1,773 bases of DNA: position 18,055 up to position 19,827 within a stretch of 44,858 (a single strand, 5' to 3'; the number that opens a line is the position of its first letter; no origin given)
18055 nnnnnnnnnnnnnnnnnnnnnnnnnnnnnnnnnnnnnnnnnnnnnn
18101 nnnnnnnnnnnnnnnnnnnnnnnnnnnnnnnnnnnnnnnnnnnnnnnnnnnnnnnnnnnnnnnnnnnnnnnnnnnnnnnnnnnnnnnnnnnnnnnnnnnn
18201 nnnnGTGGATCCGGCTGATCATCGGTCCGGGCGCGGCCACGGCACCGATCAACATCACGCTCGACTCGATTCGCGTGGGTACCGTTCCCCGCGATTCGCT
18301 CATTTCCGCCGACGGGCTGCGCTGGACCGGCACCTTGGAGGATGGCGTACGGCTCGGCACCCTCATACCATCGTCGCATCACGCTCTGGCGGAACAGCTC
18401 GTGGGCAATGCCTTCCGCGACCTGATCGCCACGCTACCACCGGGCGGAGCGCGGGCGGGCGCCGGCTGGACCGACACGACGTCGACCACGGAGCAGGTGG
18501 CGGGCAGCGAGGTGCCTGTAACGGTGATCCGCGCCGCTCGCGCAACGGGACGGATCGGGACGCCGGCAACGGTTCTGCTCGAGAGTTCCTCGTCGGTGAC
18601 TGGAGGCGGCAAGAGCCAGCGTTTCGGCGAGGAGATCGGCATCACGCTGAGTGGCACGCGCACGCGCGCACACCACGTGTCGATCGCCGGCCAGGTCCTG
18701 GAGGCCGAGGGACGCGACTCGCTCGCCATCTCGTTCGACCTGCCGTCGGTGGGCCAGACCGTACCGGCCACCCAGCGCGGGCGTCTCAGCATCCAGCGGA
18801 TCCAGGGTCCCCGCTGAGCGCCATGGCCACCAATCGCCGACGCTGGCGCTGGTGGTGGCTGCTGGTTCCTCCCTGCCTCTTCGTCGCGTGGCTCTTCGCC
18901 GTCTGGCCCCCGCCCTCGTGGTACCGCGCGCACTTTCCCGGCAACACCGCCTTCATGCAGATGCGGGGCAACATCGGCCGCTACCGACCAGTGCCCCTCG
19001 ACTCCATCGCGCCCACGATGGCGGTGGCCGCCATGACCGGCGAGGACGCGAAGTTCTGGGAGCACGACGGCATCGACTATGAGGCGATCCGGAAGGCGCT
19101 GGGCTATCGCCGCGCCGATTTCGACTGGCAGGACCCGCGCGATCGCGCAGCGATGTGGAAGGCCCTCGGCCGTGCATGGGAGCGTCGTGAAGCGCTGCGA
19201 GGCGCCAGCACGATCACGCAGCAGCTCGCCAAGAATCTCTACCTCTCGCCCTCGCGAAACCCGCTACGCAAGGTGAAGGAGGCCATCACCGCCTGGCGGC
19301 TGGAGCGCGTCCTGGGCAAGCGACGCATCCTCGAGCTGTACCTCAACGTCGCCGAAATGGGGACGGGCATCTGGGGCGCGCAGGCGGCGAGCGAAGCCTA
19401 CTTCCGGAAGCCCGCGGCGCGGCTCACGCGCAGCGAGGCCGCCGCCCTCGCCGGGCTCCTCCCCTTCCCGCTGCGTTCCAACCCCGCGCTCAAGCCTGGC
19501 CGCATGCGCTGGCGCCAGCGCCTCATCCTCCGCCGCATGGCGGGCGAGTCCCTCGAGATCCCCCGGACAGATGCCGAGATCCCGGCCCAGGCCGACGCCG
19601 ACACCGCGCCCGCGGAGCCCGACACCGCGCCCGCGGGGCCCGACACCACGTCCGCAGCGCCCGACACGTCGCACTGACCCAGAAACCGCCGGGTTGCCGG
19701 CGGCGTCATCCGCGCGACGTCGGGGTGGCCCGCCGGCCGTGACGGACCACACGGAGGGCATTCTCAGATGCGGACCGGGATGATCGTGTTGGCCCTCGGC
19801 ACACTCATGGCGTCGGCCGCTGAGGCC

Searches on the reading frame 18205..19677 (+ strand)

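Call 12: search_protein_families(library=pfam, proteins=[window:18205-19677:+])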
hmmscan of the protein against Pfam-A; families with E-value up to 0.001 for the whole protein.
window:18205-19677:+ (490 aa): 1 family
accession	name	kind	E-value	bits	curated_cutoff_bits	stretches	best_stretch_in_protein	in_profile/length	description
PF00912.28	Transgly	-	1.8e-47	161.5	27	2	314-445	46-177/178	Transglycosylase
